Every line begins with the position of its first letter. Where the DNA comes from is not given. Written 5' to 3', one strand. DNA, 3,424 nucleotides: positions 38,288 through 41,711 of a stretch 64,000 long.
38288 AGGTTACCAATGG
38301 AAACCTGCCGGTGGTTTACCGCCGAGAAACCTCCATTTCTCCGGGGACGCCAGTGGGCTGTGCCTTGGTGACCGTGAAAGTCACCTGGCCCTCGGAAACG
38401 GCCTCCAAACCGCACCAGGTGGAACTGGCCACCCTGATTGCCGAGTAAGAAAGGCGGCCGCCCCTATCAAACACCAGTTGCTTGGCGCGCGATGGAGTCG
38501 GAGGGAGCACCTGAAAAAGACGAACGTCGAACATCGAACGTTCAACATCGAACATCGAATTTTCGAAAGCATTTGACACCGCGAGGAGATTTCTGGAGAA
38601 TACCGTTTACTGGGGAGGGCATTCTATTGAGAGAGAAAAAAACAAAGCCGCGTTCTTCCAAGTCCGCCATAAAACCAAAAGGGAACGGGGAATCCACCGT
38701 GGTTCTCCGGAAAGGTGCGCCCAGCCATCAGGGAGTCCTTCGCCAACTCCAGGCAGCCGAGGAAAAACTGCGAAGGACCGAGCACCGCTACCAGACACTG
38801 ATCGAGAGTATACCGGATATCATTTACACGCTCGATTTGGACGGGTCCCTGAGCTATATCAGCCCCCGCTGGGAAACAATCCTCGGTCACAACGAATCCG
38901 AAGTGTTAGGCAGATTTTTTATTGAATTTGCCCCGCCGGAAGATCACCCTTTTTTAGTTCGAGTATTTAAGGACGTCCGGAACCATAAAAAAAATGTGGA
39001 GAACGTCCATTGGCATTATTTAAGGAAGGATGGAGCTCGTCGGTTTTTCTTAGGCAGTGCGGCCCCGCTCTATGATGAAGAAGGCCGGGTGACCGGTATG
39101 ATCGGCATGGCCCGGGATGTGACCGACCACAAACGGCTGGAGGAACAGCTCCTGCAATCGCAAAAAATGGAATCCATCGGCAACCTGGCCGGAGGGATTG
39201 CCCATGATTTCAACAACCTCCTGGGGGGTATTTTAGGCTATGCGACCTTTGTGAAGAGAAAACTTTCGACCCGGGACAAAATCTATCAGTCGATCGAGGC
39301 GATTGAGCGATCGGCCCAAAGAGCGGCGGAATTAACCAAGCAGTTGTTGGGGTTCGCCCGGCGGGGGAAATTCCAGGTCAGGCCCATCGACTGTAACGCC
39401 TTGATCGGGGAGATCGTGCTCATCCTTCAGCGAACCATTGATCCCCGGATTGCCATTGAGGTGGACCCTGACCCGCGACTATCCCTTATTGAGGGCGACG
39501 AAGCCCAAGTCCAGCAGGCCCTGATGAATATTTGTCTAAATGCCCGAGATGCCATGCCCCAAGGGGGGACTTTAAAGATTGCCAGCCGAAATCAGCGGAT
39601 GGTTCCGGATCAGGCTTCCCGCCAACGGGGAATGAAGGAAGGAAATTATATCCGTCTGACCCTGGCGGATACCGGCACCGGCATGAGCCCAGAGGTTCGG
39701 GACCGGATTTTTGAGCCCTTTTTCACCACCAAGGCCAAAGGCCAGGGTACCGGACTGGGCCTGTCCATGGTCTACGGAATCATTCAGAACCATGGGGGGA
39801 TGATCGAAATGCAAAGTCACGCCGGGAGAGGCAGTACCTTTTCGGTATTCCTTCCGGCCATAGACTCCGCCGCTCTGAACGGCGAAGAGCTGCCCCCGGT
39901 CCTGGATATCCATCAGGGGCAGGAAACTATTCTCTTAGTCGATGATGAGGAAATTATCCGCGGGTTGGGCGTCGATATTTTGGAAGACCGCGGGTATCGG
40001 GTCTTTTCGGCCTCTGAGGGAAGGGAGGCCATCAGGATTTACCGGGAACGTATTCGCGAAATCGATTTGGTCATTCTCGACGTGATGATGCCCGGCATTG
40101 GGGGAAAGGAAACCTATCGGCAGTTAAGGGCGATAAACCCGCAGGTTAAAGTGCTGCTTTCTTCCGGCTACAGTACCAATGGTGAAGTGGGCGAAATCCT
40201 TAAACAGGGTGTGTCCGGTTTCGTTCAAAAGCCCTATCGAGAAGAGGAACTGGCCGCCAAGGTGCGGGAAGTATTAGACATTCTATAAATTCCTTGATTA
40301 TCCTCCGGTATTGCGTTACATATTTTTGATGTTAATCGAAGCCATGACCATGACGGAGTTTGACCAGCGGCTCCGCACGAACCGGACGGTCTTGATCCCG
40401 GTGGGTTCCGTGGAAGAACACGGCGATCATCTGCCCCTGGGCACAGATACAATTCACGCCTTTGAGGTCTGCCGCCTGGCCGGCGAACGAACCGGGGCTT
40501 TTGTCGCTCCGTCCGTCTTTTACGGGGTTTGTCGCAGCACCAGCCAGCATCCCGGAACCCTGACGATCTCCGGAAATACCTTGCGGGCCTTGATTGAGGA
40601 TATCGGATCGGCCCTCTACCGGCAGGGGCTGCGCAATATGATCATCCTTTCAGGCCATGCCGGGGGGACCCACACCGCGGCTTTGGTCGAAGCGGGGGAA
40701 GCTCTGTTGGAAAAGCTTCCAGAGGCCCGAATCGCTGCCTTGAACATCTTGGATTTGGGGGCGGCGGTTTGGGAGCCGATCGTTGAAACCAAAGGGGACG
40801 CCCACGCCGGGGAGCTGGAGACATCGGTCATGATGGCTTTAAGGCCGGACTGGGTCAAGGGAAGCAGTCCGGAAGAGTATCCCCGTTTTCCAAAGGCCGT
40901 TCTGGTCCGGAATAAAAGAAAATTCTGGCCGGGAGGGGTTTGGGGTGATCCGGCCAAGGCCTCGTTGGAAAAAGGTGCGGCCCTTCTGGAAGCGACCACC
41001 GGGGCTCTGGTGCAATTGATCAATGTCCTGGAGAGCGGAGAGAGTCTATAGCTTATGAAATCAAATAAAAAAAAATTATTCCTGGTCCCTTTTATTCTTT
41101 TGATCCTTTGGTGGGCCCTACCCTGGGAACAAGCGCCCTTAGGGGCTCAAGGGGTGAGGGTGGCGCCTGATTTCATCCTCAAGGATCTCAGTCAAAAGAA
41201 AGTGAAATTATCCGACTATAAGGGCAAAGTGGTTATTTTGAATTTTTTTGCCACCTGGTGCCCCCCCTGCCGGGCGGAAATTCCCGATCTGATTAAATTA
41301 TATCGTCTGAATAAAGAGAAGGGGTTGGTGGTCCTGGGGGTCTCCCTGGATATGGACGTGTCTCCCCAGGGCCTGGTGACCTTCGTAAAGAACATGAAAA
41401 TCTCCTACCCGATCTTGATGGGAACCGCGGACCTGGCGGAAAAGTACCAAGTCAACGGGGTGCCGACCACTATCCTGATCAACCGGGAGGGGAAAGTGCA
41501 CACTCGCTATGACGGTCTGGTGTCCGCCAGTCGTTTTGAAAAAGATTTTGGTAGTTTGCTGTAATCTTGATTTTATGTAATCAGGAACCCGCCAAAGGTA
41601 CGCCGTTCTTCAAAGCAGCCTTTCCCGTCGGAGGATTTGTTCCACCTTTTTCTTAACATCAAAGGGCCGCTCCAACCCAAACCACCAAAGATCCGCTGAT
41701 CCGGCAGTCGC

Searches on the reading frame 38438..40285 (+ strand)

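Call 40: search_protein_families(library=pfam, proteins=[window:38438-40285:+], max_evalue=0.01)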
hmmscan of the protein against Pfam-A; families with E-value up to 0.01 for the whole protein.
window:38438-40285:+ (616 aa): 9 families
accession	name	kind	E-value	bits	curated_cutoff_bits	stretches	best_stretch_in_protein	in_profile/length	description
PF00072.30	Response_reg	-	3.3e-24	85.6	30.2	1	498-610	1-111/111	Response regulator receiver domain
PF02518.31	HATPase_c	-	8.7e-23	81.3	26.4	1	353-474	1-109/111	Histidine kinase-, DNA gyrase B-, and HSP90-like ATPase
PF00989.32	PAS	-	1.2e-16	61.1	22.6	1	117-228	2-113/113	PAS fold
PF08448.16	PAS_4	-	8.8e-14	52.1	23.1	1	123-232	2-109/110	PAS fold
PF13426.13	PAS_9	-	3.4e-12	47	27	1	126-230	1-103/103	PAS domain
PF08447.18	PAS_3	-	8e-11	42.5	25.6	1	140-224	3-88/89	PAS fold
PF00512.31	HisKA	-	1.6e-08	34.9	26.9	1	248-309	3-63/66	His Kinase A (phospho-acceptor) domain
PF13188.13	PAS_8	-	2.8e-06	27.4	21.8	1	117-169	2-55/65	PAS domain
PF10090.15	HPTransfase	-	0.0051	17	22.9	1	360-385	34-59/123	Histidine phosphotransferase C-terminal domain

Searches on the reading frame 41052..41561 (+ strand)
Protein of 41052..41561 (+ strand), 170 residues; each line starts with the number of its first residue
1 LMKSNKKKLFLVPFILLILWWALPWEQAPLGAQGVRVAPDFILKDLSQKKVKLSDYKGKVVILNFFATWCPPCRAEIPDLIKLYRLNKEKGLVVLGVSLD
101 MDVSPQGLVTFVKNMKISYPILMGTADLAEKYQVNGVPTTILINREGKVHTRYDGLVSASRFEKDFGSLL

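Call 40: search_protein_families(library=pfam, proteins=[window:41052-41561:+], max_evalue=0.01)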
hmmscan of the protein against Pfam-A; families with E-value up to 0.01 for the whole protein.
window:41052-41561:+ (170 aa): 8 families
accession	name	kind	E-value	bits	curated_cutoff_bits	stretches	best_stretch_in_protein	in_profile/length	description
PF00578.27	AhpC-TSA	-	6.8e-28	97.5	26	1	37-150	4-122/124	AhpC/TSA family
PF08534.16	Redoxin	-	3.5e-23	82.5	26.6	1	38-153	6-132/148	Redoxin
PF13905.12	Thioredoxin_8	-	8e-15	55.4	27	1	58-149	1-94/94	Thioredoxin-like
PF13098.12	Thioredoxin_2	-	5.1e-10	40.1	27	1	57-164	4-102/104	Thioredoxin-like domain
PF00085.26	Thioredoxin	-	2.5e-09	37.5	23.5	1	57-101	17-58/103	Thioredoxin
PF00255.25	GSHPx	-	2.2e-05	24.5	27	1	41-97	4-59/108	Glutathione peroxidase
PF13728.12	TraF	-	5.8e-05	23.5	23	1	48-160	119-217/224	F plasmid transfer operon protein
PF14595.12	Thioredoxin_9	-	0.0082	16.5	25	0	41-88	26-71/129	Thioredoxin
